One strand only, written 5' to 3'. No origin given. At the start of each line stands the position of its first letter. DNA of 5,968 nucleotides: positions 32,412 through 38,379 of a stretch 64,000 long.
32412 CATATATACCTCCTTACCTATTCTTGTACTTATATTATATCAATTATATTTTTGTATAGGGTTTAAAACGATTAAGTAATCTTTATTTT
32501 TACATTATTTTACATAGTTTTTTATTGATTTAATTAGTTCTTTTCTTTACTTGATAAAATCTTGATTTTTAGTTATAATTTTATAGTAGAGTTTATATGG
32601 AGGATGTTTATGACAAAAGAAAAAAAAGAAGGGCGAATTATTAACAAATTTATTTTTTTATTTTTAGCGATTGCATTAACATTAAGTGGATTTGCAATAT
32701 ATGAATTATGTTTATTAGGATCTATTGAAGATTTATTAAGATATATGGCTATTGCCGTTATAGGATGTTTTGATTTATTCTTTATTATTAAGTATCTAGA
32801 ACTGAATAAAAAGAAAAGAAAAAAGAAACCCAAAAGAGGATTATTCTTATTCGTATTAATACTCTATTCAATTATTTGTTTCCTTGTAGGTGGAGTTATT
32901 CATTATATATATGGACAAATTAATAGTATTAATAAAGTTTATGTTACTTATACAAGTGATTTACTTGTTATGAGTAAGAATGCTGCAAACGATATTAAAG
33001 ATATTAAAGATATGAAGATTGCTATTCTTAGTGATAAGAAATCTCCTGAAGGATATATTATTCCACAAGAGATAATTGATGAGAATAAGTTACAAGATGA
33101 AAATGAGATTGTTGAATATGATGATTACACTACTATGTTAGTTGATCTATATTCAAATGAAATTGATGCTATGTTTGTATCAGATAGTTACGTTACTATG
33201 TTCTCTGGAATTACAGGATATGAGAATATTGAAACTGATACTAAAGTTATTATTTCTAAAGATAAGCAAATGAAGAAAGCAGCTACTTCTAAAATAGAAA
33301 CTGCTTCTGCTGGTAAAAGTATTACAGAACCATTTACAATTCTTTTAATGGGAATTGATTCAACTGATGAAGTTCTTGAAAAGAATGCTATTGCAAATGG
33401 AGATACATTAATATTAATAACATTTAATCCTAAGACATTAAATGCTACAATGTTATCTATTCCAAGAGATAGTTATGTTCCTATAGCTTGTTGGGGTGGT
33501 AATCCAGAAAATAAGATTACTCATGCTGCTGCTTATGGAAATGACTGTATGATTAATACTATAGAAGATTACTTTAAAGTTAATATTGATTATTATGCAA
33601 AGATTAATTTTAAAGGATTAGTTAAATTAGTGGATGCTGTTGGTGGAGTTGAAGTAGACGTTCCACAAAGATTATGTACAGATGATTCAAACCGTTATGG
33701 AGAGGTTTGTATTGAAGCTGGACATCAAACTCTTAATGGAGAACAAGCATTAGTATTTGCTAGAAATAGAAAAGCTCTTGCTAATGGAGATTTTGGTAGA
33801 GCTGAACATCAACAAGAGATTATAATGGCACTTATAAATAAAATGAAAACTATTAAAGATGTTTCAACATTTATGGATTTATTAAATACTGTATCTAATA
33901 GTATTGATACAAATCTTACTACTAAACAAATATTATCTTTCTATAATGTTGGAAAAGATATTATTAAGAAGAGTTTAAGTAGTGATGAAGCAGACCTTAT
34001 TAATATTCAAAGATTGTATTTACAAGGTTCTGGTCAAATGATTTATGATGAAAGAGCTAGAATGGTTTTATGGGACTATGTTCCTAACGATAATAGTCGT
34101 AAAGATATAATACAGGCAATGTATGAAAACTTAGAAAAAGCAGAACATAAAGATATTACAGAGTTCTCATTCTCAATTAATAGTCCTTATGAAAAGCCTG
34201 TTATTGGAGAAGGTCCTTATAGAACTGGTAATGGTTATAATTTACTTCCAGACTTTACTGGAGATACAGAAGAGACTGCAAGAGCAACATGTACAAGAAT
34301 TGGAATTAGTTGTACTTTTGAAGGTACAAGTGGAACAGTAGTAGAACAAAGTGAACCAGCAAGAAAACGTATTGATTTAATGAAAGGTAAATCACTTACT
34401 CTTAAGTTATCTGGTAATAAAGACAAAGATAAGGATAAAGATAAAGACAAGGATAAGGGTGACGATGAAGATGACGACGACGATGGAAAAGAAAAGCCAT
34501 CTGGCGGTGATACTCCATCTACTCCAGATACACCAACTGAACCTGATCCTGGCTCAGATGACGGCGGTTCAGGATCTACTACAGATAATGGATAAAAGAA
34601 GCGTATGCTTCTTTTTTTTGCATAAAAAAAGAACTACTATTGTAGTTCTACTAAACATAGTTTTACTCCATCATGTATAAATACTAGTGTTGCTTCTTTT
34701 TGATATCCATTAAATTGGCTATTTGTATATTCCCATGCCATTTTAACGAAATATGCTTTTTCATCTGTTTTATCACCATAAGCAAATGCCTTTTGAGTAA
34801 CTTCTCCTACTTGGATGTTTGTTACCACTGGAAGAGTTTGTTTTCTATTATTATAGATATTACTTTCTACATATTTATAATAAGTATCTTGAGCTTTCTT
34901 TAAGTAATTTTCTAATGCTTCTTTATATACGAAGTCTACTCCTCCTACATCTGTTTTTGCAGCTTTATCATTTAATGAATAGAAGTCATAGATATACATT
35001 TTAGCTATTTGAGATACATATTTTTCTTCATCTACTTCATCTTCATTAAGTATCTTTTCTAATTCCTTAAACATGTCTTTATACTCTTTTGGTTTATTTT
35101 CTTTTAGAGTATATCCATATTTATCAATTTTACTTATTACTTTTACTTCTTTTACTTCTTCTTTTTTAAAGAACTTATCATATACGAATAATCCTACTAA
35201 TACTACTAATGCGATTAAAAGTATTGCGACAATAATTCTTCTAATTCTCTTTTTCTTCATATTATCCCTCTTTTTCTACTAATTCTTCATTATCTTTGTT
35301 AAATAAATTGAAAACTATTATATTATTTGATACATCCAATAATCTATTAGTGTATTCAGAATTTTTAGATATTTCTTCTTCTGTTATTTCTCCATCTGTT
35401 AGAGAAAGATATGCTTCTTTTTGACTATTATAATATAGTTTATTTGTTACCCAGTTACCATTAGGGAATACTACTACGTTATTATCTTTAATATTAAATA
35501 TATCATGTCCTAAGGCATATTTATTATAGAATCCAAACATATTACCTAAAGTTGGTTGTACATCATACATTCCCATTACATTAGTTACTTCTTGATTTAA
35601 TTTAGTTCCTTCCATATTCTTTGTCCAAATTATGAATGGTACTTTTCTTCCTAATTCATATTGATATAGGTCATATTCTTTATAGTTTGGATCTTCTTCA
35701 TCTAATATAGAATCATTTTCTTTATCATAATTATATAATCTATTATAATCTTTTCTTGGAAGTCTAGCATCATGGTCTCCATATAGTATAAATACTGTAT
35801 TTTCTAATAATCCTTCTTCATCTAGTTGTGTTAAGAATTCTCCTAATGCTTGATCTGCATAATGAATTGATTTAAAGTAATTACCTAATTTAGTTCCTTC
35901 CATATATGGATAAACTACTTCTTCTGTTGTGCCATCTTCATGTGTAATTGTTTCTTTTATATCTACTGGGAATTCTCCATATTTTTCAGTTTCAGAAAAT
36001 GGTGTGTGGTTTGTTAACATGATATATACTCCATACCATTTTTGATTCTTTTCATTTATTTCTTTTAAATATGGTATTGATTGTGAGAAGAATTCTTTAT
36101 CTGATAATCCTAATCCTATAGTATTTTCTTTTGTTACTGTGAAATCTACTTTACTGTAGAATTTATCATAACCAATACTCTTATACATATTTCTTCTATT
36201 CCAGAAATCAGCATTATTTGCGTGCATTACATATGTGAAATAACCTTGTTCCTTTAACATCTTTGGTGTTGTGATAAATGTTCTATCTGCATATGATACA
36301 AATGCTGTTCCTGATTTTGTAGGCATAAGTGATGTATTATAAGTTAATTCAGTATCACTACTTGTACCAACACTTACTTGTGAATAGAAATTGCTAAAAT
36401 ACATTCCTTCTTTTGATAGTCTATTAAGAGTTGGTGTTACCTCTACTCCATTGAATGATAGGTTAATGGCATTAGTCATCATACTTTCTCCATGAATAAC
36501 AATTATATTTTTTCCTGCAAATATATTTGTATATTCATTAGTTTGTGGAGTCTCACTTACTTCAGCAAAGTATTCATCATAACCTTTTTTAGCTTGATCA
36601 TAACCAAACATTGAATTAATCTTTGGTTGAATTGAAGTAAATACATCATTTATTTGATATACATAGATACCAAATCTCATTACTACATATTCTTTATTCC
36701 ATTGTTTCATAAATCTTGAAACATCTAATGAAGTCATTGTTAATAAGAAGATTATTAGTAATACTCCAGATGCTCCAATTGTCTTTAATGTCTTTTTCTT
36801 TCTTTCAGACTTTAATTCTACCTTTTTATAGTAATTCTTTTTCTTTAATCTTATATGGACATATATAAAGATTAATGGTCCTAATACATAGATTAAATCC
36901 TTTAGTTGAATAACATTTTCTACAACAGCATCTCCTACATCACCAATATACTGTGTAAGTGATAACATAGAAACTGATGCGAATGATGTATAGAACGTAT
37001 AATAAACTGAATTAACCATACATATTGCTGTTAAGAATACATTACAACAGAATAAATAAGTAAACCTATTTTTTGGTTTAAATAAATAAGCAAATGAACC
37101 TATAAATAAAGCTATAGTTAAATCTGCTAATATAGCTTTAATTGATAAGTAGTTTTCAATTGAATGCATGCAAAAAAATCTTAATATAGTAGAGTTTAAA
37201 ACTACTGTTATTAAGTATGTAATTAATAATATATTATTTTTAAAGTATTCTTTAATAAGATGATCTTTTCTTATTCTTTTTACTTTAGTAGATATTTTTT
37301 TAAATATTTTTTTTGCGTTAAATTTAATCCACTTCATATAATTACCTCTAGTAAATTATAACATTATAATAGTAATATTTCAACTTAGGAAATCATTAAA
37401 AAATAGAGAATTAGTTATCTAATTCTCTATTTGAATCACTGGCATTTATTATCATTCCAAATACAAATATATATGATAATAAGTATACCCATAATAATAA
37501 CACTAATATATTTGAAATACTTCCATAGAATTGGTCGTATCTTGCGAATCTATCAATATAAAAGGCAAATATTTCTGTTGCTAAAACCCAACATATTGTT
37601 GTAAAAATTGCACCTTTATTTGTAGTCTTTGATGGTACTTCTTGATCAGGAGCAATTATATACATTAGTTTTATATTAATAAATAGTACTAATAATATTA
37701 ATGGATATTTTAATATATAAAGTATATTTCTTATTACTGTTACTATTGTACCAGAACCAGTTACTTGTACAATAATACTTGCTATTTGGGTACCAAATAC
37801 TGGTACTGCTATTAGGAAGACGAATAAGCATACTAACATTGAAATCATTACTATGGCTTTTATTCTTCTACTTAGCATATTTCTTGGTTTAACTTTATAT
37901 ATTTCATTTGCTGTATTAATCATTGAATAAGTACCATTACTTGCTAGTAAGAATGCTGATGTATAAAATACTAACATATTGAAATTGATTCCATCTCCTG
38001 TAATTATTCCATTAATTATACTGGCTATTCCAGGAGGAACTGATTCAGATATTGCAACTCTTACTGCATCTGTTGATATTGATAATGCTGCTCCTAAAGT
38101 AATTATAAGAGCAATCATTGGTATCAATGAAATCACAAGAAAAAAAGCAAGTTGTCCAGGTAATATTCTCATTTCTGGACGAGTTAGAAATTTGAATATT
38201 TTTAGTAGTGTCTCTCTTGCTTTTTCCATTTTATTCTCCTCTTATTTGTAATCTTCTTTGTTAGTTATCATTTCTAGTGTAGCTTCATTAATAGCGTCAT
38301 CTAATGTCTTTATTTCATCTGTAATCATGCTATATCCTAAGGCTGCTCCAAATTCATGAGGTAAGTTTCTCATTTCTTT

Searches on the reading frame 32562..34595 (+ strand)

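Call 26: search_protein_families(library=pfam, proteins=[window:32562-34595:+], max_evalue=0.0001)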
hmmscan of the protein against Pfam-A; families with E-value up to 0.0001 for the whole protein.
window:32562-34595:+ (677 aa): 2 families
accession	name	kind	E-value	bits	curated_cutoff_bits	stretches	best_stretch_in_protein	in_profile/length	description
PF03816.19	LytR_cpsA_psr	-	2.5e-47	161.3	24.6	1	280-429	2-149/150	LytR_cpsA_psr family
PF03793.24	PASTA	-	9.1e-05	22.8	23.2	0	562-617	3-63/64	PASTA domain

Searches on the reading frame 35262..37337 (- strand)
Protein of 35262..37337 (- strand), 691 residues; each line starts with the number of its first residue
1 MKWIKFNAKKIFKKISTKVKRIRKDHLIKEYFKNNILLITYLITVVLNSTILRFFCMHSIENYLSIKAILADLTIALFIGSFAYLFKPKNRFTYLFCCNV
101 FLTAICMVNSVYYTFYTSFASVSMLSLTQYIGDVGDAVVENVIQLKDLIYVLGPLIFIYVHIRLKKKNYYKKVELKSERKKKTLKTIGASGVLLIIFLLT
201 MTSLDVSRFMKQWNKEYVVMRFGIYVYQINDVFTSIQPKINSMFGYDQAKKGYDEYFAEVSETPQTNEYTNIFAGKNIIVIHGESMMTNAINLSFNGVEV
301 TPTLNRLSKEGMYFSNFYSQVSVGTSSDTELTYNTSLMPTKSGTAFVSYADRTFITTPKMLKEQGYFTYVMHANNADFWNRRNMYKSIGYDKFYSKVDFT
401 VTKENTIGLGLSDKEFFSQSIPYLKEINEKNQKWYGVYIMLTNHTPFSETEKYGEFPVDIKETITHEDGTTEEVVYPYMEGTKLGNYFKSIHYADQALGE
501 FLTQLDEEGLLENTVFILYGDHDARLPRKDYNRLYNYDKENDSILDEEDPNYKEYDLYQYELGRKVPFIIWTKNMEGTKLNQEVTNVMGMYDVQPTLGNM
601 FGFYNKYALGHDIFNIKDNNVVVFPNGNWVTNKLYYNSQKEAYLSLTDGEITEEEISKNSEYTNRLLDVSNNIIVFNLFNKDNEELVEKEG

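Call 26: search_protein_families(library=pfam, proteins=[window:35262-37337:-], max_evalue=0.0001)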
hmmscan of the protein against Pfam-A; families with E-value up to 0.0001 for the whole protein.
window:35262-37337:- (691 aa): 1 family
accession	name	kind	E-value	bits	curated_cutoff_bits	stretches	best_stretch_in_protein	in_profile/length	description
PF00884.28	Sulfatase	-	2.7e-38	132.4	25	1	276-596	1-294/301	Sulfatase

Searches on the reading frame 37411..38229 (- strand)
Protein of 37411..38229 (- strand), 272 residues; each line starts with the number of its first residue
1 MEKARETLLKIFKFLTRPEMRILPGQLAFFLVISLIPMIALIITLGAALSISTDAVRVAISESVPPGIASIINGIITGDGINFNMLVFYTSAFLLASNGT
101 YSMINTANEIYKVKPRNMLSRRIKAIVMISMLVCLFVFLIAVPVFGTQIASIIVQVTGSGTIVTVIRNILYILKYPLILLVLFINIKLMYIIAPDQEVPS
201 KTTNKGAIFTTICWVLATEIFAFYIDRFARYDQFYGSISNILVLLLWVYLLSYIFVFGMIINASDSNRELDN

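Call 26: search_protein_families(library=pfam, proteins=[window:37411-38229:-], max_evalue=0.0001)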
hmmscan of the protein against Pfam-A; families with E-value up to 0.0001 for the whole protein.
window:37411-38229:- (272 aa): 1 family
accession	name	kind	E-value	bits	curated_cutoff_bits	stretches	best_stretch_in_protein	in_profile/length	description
PF03631.20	Virul_fac_BrkB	-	4e-43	148.4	33.7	1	25-267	10-257/259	Virulence factor BrkB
